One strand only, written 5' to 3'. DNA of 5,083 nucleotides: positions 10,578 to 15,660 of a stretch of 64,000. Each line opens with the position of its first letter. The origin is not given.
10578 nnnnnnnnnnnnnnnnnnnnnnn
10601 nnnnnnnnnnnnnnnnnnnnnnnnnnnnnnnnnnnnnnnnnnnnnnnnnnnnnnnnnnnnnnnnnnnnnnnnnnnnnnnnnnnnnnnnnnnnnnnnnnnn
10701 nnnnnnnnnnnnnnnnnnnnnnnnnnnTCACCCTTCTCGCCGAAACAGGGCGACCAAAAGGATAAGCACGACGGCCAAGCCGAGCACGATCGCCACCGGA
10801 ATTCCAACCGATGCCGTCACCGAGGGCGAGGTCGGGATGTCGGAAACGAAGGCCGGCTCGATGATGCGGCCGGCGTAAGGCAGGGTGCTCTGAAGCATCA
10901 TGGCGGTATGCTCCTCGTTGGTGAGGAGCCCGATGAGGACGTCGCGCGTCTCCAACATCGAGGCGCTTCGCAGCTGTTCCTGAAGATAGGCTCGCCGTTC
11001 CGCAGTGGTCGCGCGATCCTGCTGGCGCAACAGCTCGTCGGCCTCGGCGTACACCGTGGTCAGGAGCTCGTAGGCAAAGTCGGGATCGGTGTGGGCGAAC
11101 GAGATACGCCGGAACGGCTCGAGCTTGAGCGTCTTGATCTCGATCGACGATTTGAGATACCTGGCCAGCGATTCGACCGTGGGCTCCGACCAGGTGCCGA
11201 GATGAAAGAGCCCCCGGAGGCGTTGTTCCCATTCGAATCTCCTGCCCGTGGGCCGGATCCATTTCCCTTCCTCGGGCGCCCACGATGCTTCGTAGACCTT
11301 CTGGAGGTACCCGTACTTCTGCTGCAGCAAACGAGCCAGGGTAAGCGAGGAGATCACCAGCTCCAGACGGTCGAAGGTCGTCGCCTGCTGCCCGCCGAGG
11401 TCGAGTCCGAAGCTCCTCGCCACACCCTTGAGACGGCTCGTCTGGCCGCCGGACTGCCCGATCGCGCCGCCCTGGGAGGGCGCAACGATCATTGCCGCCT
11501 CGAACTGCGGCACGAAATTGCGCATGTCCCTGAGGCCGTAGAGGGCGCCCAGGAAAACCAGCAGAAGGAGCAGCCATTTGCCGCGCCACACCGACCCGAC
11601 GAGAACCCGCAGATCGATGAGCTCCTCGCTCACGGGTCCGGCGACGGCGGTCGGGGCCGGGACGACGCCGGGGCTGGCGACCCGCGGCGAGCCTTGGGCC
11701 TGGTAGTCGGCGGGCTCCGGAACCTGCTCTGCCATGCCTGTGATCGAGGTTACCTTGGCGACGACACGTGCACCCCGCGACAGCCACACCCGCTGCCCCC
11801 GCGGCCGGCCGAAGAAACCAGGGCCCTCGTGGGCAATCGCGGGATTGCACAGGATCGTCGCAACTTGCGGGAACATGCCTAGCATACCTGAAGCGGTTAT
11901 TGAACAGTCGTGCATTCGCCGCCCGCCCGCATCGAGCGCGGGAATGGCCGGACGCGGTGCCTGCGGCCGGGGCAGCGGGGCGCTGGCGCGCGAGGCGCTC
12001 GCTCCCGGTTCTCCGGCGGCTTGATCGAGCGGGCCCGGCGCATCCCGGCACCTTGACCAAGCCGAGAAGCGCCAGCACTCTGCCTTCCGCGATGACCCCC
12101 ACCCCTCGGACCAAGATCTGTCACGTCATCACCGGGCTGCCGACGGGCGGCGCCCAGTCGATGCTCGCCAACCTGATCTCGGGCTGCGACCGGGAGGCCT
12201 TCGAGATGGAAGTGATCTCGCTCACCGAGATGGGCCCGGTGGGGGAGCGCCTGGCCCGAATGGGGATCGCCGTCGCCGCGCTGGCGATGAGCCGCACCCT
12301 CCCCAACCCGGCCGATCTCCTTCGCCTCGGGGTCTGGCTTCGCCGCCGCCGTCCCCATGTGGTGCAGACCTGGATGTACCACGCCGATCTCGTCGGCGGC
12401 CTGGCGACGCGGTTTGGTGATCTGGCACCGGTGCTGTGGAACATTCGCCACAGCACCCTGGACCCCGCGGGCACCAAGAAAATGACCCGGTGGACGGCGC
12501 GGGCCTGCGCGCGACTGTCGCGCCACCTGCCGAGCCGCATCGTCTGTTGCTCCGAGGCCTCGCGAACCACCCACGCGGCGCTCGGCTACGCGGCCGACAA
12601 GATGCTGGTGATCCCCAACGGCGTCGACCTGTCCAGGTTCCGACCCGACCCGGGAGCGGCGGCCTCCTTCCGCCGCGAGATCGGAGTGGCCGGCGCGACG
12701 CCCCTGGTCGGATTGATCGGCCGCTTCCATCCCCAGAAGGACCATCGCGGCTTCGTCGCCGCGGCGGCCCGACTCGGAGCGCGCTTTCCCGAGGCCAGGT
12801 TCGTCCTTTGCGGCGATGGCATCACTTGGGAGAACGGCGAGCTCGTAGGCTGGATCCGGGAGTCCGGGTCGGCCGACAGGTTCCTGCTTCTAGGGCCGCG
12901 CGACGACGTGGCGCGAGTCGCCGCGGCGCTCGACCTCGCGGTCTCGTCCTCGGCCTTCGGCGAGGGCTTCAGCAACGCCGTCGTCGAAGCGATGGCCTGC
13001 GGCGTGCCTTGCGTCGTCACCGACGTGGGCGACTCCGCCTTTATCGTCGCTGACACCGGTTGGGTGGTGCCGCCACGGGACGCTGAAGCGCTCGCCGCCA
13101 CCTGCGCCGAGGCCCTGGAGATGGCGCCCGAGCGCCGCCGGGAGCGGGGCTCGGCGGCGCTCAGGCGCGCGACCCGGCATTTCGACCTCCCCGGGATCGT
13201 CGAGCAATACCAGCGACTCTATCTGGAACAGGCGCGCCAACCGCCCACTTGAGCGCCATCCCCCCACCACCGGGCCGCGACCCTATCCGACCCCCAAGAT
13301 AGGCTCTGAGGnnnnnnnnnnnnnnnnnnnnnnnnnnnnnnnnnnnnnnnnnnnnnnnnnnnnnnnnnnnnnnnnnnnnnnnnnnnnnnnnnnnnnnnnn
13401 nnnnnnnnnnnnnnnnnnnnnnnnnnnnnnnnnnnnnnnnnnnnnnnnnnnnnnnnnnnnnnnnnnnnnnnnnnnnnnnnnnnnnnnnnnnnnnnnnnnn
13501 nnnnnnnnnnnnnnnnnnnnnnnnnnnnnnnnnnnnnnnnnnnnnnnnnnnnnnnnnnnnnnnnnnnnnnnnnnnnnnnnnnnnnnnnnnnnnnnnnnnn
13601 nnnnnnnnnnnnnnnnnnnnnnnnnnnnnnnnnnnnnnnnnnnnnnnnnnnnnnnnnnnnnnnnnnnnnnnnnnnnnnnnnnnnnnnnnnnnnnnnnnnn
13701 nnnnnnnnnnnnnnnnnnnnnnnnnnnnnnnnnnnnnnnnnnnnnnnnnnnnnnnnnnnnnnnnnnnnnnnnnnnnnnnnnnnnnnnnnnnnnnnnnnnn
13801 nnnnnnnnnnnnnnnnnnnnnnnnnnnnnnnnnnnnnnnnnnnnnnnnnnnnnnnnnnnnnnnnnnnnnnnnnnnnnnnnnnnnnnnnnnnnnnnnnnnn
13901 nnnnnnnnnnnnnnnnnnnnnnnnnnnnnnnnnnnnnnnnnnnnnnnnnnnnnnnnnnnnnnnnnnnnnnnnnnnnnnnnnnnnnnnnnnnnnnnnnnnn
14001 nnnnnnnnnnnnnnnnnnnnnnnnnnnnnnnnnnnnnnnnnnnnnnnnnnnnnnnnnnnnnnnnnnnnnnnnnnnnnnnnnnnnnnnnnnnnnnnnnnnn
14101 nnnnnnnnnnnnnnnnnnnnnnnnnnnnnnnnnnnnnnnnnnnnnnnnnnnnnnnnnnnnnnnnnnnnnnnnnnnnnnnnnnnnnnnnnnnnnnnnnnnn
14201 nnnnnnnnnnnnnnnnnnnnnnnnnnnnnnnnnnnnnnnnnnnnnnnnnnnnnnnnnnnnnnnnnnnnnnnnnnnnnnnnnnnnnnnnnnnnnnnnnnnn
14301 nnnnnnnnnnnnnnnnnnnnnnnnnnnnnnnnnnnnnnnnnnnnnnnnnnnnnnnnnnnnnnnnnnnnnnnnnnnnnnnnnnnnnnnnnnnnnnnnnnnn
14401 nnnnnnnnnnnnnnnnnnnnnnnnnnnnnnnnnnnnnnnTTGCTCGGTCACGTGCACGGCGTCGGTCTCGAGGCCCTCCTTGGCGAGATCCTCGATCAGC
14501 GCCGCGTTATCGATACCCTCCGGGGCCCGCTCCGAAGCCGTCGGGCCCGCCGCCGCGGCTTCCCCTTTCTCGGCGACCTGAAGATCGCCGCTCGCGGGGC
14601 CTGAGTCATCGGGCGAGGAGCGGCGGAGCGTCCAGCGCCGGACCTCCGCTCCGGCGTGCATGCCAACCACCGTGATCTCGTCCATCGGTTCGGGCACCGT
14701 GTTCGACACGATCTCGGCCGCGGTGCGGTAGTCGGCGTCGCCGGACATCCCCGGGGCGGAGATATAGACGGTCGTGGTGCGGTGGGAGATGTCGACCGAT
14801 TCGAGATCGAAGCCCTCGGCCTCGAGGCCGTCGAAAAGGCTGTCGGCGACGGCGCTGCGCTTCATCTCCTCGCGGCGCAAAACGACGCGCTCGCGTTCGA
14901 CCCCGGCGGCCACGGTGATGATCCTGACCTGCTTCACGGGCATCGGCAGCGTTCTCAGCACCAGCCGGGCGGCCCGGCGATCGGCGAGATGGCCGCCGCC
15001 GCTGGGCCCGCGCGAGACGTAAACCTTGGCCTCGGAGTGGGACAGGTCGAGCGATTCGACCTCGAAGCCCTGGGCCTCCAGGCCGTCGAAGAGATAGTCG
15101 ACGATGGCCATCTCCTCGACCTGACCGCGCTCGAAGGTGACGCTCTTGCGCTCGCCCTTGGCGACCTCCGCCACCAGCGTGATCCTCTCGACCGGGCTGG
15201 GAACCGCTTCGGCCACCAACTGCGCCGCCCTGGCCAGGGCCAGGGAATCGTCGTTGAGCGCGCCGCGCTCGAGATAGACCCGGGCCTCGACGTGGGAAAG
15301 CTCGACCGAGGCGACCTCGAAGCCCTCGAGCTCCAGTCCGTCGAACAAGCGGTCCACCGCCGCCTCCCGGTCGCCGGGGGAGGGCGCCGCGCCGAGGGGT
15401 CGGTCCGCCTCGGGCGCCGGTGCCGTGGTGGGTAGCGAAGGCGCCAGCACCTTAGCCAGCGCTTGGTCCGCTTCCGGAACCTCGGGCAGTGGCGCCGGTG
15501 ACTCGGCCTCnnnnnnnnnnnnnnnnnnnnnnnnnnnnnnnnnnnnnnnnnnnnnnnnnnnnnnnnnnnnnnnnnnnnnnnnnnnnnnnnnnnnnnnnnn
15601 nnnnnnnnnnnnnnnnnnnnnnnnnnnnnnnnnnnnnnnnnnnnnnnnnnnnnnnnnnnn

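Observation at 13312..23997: Group-4-capsule-like yjbEFGH/gfc-type module with non-canonical components attached to a Wzy-dependent glycan cluster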

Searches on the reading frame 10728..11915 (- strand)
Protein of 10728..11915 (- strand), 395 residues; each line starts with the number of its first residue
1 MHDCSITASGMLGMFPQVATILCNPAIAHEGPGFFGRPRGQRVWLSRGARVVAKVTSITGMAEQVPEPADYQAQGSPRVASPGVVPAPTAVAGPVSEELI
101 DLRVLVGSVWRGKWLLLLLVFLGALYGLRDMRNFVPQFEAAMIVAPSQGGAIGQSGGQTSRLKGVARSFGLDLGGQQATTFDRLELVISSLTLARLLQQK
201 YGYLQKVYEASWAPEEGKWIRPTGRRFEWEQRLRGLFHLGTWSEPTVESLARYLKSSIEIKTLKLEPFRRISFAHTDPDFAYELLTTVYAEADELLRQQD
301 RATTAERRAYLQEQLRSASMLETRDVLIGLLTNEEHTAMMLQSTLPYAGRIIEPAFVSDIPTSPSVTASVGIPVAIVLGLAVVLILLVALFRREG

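Call 15: search_protein_families(library=pfam, proteins=[window:10728-11915:-], max_evalue=0.001)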
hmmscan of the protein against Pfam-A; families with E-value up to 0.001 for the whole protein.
window:10728-11915:- (395 aa): 1 family
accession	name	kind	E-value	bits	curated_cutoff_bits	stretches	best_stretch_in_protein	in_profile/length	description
PF02706.20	Wzz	-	2.6e-05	24.9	25.5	1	99-151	2-54/91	Chain length determinant protein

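Call 30: search_protein_families(library=ncbifam, proteins=[window:10728-11915:-], max_evalue=0.01)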
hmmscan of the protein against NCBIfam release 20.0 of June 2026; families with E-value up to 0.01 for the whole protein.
window:10728-11915:- (395 aa): 0 families

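Call 67: search_solved_structures(query=window:10728-11915:-, max_evalue=1)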
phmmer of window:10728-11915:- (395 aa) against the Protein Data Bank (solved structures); distinct sequences matched with E-value up to 1: 0.

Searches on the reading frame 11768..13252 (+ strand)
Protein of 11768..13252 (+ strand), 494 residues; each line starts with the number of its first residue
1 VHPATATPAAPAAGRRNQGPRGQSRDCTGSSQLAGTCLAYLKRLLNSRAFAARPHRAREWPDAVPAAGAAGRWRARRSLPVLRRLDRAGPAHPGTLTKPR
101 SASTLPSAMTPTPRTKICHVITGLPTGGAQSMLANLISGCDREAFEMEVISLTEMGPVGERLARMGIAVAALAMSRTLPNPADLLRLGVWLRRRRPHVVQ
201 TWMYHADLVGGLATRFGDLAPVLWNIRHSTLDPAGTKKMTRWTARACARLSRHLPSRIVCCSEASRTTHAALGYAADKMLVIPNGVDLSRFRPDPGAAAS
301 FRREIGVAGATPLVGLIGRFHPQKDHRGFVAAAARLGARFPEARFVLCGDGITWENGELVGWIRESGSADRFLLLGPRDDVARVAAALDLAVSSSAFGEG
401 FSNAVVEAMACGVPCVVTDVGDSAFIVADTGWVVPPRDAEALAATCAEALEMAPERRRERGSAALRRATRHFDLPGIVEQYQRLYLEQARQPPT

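Call 16: search_protein_families(library=pfam, proteins=[window:11768-13252:+], max_evalue=0.001)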
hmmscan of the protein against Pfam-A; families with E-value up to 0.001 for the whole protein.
window:11768-13252:+ (494 aa): 5 families
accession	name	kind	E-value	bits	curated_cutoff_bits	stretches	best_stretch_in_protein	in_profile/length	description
PF13692.12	Glyco_trans_1_4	-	2.3e-27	96.4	27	1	312-451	2-141/142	Glycosyl transferases group 1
PF00534.26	Glycos_transf_1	-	8e-23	81.3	26.4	1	302-459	6-164/172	Glycosyl transferases group 1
PF13439.12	Glyco_transf_4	-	4.1e-18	66.4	28.5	1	127-290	2-170/170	Glycosyltransferase Family 4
PF13579.12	Glyco_trans_4_4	-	5.2e-13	50.1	29.7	1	127-285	1-158/158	Glycosyl transferase 4-like domain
PF13524.12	Glyco_trans_1_2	-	2.1e-05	24.9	25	1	329-479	5-140/144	Glycosyl transferase-like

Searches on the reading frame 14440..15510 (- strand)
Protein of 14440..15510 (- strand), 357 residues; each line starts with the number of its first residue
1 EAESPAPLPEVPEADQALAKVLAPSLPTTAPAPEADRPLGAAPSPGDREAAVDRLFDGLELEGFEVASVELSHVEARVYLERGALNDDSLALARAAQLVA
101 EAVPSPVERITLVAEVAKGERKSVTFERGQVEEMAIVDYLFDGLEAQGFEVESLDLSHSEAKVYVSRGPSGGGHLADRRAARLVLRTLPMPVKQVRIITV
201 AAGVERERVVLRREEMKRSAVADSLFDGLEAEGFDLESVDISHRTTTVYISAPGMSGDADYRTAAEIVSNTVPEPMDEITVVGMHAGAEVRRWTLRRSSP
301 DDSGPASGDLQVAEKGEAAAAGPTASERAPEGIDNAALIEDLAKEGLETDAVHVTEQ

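Call 23: search_protein_families(library=pfam, proteins=[window:14440-15510:-], max_evalue=10)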
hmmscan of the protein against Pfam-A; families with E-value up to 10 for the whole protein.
window:14440-15510:- (357 aa): 2 families
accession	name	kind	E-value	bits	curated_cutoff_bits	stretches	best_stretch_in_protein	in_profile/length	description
PF06082.17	YjbH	-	3.9e-14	52.8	24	3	29-135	255-357/658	Exopolysaccharide biosynthesis protein YbjH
PF22504.1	DUF6993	-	0.0018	18.7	25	1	219-253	10-44/83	Domain of unknown function (DUF6993)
